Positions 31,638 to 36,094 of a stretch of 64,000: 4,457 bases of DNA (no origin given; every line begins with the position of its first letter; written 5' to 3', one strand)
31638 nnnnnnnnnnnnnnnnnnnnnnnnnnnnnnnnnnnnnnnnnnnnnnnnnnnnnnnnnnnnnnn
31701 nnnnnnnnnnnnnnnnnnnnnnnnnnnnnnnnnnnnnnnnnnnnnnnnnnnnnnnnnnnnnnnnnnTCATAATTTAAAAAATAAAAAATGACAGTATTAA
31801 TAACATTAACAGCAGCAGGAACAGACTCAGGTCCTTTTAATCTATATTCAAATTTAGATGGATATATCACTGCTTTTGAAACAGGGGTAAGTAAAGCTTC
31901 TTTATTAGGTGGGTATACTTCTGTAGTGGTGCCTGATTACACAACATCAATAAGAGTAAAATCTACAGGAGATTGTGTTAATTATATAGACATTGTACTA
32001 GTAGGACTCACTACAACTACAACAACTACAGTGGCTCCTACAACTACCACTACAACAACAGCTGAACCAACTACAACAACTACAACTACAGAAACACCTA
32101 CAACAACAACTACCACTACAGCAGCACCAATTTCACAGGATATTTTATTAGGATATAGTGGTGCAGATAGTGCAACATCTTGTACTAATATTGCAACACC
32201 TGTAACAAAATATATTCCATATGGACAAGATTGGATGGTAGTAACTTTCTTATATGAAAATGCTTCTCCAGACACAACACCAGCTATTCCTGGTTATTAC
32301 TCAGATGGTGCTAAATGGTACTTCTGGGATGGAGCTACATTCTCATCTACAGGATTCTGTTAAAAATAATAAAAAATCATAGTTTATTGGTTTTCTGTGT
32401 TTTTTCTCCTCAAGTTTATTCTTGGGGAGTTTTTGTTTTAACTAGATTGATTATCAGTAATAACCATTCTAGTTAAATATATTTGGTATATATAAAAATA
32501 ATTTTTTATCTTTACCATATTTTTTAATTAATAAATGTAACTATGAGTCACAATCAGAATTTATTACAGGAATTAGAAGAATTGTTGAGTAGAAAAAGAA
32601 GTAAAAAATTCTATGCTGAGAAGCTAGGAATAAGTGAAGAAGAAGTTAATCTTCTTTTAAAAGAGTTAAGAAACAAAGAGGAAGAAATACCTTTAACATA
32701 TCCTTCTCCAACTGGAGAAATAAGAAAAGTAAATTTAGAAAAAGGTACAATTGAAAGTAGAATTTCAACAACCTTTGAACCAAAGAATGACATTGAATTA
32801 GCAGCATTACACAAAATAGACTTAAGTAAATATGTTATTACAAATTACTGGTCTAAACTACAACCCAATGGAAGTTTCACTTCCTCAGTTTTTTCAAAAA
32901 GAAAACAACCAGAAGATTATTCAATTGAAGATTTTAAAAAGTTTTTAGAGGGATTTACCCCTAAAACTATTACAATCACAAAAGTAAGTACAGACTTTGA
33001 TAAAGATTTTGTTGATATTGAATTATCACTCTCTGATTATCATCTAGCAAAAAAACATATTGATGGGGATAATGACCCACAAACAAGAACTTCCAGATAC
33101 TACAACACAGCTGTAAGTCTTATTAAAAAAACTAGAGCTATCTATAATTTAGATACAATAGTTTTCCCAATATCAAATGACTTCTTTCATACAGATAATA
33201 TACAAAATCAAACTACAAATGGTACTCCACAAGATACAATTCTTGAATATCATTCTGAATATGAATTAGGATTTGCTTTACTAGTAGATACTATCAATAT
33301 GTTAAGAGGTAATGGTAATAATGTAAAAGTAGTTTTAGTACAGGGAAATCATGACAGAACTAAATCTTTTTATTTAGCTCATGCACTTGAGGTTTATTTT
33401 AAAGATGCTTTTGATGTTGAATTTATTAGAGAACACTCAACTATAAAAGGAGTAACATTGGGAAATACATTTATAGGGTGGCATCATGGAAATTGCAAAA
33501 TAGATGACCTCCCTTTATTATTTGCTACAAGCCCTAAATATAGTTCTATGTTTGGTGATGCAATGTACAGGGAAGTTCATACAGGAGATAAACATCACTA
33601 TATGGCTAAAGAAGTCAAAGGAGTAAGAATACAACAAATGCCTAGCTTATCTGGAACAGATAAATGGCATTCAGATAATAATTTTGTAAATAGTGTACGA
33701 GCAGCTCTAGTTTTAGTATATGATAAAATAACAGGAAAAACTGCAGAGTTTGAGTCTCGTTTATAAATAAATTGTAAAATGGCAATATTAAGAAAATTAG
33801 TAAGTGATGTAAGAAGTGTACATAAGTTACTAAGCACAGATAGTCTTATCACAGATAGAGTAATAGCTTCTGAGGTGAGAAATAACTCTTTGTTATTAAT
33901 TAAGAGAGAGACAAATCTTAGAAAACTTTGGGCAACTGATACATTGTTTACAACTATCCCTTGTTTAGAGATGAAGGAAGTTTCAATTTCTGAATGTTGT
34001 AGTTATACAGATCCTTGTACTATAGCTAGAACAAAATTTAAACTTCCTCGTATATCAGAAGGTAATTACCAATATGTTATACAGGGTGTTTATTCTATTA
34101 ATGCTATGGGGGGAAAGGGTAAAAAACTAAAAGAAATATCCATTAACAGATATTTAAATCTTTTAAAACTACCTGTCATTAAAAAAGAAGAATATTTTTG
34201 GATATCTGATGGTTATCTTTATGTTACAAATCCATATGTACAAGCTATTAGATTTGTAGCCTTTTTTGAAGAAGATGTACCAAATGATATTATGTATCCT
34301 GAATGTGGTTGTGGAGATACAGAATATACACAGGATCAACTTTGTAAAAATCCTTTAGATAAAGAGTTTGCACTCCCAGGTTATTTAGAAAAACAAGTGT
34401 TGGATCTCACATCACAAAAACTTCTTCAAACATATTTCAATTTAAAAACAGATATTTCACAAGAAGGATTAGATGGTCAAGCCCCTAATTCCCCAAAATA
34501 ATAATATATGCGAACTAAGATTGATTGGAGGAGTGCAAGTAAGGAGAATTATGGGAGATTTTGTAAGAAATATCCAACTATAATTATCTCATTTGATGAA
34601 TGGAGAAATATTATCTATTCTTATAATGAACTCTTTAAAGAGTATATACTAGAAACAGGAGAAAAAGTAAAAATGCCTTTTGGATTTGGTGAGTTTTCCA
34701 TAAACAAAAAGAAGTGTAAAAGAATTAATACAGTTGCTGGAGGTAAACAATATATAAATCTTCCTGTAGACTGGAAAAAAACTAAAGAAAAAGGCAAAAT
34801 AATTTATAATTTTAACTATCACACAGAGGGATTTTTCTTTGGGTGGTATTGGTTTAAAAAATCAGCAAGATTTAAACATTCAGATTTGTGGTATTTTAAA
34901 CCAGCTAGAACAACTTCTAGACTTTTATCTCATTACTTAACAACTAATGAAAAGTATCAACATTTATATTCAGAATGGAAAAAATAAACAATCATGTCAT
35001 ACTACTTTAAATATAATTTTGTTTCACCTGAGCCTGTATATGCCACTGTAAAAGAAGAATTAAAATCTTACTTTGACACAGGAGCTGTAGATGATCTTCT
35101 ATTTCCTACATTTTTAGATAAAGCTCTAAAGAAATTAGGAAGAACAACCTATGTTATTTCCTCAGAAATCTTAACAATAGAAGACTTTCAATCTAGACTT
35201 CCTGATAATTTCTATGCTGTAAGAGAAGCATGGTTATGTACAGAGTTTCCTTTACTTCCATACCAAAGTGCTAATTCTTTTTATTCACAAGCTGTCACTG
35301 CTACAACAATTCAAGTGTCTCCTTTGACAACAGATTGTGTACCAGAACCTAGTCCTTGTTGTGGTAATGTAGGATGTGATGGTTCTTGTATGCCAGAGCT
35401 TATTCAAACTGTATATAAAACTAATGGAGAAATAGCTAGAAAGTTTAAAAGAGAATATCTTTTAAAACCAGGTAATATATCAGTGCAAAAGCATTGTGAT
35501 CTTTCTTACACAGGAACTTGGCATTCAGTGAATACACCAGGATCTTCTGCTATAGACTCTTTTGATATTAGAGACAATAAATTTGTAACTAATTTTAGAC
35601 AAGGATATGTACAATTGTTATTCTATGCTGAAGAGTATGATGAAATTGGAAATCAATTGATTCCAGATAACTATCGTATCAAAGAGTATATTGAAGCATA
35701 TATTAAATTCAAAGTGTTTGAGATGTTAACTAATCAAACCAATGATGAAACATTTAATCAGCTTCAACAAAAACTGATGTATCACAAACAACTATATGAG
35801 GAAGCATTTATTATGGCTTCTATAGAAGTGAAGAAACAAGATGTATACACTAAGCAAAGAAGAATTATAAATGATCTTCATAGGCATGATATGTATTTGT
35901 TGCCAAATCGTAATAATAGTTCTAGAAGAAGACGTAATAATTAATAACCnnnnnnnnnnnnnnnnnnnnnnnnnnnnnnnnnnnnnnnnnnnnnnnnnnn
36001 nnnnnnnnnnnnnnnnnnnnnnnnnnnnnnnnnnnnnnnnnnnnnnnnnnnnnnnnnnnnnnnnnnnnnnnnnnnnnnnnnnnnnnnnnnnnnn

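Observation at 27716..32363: Cassette of modular receptor-binding proteins: two families of shared N-terminal anchor domains, poly-Thr linkers and interchangeable small Cys modules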

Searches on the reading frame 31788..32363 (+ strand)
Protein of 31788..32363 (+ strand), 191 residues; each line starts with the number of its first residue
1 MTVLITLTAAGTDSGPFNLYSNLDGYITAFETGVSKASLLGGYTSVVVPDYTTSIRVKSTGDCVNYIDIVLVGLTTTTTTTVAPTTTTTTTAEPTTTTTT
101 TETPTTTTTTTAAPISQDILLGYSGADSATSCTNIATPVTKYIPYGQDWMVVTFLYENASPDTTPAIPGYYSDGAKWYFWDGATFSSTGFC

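Call 5: search_protein_families(library=pfam, proteins=[window:31788-32363:+], max_evalue=0.1)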
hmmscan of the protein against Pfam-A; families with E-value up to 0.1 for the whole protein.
window:31788-32363:+ (191 aa): 0 families

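Call 6: search_protein_families(library=phrogs, proteins=[window:31788-32363:+], max_evalue=0.1)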
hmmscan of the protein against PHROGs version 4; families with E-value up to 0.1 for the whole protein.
window:31788-32363:+ (191 aa): 0 families

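Call 10: search_dna_similar(query=window:31788-32363:+, collection=phages, mode=protein, max_rows=20, max_evalue=0.01)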
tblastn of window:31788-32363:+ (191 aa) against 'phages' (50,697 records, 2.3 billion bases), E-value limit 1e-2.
No match.

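Call 78: find_encoding_contigs(protein=window:31788-32363:+, flank=6000, max_places=6)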
Protein window:31788-32363:+ (191 aa): no gene with exactly this product is on record in the collection.
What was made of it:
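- Tried and rejected: The exact 31788 protein is not on record in the assembly index (call 78).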

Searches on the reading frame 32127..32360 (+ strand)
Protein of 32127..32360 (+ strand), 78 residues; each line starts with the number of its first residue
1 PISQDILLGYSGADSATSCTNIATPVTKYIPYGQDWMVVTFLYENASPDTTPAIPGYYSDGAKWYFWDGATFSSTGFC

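Call 54: search_protein_families(library=pfam, proteins=[window:32127-32360:+], max_evalue=1)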
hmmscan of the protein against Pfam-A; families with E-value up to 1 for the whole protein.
seq(78 aa): 0 families

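Call 76: search_protein_representatives(protein=window:32127-32360:+)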
Query: 78 residues. Proteins with E-value up to 0.001 (for the whole library): 56; up to 1e-10: 11; up to 1e-30: 1. The best 56 are listed.
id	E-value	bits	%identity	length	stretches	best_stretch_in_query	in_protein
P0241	7.1e-38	144.1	85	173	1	1-78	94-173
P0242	1.4e-22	95.3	61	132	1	3-78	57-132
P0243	1.5e-22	95.2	59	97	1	4-78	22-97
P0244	1.3e-19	85.9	57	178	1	4-78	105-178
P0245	4.3e-16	74.6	54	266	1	6-78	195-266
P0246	9.3e-15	70.3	50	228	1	5-78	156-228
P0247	6.0e-13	64.6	45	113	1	3-78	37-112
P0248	8.2e-13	64.1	34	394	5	50-78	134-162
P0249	3.0e-12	62.3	46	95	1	4-78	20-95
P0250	1.2e-11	60.4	47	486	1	6-78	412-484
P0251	1.6e-11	60.0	32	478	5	6-76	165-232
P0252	1.9e-10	56.6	54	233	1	5-78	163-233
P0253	1.5e-09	53.7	43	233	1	7-78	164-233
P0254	3.4e-09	52.6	33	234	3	6-78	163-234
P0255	5.0e-09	52.1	43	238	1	4-78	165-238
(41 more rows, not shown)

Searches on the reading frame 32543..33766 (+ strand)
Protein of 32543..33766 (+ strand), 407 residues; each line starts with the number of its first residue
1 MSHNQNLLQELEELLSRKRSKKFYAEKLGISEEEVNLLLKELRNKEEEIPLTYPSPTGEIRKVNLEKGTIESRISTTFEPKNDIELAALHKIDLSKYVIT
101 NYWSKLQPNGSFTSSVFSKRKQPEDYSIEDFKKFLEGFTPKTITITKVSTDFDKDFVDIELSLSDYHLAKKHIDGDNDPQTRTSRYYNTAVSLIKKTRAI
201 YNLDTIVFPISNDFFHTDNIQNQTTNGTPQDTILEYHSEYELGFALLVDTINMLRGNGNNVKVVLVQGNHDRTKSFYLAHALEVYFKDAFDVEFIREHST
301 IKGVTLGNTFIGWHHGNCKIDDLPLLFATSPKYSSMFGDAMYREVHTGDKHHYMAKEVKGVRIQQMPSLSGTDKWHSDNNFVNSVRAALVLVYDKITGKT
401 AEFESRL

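Call 5: search_protein_families(library=pfam, proteins=[window:32543-33766:+], max_evalue=0.1)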
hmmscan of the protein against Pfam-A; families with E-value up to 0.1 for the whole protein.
window:32543-33766:+ (407 aa): 2 families
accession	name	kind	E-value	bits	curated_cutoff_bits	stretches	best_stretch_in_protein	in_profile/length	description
PF00149.33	Metallophos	-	0.011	16.6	21.5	1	192-378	20-142/191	Calcineurin-like phosphoesterase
PF22451.2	NirdL-like_HTH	-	0.088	12.9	27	0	25-44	23-42/47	Siroheme decarboxylase NirDL-like HTH domain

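Call 6: search_protein_families(library=phrogs, proteins=[window:32543-33766:+], max_evalue=0.1)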
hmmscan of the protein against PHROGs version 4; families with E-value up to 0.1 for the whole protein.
window:32543-33766:+ (407 aa): 6 families
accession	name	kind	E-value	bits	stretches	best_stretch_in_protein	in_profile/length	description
phrog_704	-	DNA, RNA and nucleotide metabolism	3.7e-54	185.3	1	4-404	5-383/390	DNA repair exonuclease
phrog_284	-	DNA, RNA and nucleotide metabolism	2e-13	51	1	128-398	103-385/398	exonuclease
phrog_21891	-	unknown function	1.5e-09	39.6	1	276-390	5-117/130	-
phrog_20762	-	unknown function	5.3e-09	37.4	1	298-403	7-111/117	-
phrog_547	-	other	0.027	14.6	1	249-291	92-126/245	phosphoesterase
phrog_22571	-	unknown function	0.091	14.1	0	315-396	4-83/92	-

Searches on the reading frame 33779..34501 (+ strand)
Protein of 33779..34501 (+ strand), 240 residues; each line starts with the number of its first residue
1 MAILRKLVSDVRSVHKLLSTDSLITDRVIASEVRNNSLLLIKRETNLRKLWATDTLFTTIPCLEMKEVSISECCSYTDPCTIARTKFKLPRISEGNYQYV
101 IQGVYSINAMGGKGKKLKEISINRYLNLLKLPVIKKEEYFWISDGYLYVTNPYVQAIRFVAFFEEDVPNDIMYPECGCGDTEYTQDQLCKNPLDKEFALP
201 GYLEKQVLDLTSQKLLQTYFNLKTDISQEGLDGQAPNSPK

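Call 7: search_protein_families(library=phrogs, proteins=[window:33779-34501:+], max_evalue=0.001)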
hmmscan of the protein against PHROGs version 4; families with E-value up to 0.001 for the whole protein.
window:33779-34501:+ (240 aa): 1 family
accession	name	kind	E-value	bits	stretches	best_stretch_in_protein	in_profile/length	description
phrog_9863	-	head and packaging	1.4e-14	55.3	1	4-227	4-225/236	virion structural protein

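Call 52: search_protein_families(library=pfam, proteins=[window:33779-34501:+], max_evalue=0.01)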
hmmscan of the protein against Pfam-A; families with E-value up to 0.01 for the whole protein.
window:33779-34501:+ (240 aa): 1 family
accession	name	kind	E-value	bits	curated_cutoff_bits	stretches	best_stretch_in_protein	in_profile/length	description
PF25702.1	CrAss_Ring_2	-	4.1e-16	59.7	27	1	6-225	1-201/210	Phage tail ring protein 2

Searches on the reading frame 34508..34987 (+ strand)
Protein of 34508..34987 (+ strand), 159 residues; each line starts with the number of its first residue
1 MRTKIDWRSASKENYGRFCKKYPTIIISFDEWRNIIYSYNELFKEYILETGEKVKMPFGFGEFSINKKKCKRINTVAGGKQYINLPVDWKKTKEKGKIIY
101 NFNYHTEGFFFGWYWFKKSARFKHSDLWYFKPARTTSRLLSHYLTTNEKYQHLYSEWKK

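Call 7: search_protein_families(library=phrogs, proteins=[window:34508-34987:+], max_evalue=0.001)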
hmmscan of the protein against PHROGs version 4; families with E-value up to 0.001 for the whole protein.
window:34508-34987:+ (159 aa): 1 family
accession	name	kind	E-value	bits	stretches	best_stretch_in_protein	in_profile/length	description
phrog_12177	-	unknown function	6e-17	63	1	8-151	12-161/164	-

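Call 52: search_protein_families(library=pfam, proteins=[window:34508-34987:+], max_evalue=0.01)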
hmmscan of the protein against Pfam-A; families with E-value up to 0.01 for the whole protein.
window:34508-34987:+ (159 aa): 0 families

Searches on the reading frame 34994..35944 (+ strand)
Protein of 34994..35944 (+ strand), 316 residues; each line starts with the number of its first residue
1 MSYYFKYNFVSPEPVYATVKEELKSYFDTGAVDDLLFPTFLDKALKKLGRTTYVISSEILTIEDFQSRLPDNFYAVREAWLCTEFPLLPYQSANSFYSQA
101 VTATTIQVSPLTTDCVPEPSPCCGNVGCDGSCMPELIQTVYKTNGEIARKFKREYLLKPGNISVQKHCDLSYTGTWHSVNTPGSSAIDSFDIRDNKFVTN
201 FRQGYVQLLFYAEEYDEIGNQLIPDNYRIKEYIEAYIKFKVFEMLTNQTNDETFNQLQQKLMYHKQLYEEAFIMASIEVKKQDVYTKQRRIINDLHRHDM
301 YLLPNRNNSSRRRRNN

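Call 7: search_protein_families(library=phrogs, proteins=[window:34994-35944:+], max_evalue=0.001)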
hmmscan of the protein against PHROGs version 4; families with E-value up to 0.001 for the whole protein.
window:34994-35944:+ (316 aa): 0 families

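Call 52: search_protein_families(library=pfam, proteins=[window:34994-35944:+], max_evalue=0.01)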
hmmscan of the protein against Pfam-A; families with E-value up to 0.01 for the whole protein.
window:34994-35944:+ (316 aa): 1 family
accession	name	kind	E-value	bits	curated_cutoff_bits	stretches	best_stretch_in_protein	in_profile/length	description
PF24228.1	CrAss_Ring_1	-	2.4e-13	50.5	27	1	44-299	38-255/272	Phage tail ring protein 1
